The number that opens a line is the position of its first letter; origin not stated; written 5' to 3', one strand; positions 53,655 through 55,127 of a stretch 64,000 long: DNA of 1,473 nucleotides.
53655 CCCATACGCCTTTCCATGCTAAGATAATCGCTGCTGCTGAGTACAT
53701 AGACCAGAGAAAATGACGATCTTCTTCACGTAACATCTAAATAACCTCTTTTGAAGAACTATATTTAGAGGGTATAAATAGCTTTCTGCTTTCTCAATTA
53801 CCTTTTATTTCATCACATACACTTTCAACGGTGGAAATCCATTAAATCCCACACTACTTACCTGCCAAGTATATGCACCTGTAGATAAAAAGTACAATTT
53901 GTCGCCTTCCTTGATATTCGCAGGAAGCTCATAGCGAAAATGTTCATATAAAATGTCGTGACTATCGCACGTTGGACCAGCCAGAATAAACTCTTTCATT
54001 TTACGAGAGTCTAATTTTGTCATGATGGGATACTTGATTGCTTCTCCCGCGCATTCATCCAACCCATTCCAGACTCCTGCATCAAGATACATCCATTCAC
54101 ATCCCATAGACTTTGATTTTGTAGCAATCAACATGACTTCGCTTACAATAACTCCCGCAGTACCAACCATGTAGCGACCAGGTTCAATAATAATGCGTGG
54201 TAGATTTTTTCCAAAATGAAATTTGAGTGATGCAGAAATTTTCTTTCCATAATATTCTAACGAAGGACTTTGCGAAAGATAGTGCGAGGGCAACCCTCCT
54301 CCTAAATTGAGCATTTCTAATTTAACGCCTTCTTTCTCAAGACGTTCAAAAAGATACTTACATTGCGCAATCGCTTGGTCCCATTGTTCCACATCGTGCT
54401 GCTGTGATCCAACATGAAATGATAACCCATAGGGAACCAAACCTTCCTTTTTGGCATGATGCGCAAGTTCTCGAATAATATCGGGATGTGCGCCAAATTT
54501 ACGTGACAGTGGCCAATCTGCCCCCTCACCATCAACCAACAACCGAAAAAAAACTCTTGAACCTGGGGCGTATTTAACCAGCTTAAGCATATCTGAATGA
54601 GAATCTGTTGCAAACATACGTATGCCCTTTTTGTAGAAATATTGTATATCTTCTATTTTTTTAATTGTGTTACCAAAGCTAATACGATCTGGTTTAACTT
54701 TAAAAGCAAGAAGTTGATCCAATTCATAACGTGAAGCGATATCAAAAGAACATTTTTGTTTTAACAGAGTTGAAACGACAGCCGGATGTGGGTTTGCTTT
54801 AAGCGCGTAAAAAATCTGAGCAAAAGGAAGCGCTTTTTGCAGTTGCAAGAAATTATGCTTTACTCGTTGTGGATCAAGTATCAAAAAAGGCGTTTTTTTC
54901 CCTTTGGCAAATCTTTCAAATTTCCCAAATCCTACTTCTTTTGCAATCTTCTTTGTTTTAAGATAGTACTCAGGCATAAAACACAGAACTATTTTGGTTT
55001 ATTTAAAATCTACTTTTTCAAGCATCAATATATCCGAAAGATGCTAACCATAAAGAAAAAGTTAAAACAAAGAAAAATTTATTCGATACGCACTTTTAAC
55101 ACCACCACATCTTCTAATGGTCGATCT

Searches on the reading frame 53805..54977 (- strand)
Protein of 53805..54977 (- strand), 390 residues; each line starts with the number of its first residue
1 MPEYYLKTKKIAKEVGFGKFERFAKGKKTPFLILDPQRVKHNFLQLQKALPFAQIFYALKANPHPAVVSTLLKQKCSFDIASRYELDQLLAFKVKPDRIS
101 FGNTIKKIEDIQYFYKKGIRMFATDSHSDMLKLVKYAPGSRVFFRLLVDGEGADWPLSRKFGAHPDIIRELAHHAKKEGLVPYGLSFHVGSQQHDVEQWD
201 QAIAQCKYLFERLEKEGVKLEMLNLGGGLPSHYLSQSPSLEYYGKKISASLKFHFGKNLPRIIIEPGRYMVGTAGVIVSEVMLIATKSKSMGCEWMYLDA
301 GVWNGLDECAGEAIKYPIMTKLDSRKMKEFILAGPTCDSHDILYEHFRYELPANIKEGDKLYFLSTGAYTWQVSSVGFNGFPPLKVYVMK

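Call 9: search_protein_families(library=ncbifam, proteins=[window:53805-54977:-])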
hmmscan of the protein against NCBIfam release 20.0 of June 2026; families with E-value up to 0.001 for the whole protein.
window:53805-54977:- (390 aa): 8 families
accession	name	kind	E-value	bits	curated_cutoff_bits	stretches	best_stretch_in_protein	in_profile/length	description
TIGR01048.1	lysA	equivalog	9.6e-52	175.9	297.9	1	19-375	15-382/417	diaminopimelate decarboxylase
TIGR03099.1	dCO2ase_PEP1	hypoth_equivalog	2.2e-34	119.2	478.45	1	18-383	13-392/398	pyridoxal-dependent decarboxylase, exosortase A system-associated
NF006515.0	PRK08961.1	equivalog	1.1e-32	113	802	1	27-375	501-846/861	bifunctional aspartate kinase/diaminopimelate decarboxylase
NF052544.1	OrLyDeCDokD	equivalog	3.6e-22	78.6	700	1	21-374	34-423/461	ornithine/lysine decarboxylase DokD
TIGR01273.1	speA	equivalog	1.3e-12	47.1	624.1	1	184-290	240-357/624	arginine decarboxylase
NF003763.0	PRK05354.1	equivalog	2.6e-12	46.1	369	1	185-288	249-363/636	biosynthetic arginine decarboxylase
NF041039.1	FslC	exception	1e-07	31.1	500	1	163-370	174-386/418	rhizoferrin biosystnesis N-citrylornithine decarboxylase FslC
TIGR01047.1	nspC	equivalog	7.4e-06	24.6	409.05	1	184-386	161-356/380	carboxynorspermidine decarboxylase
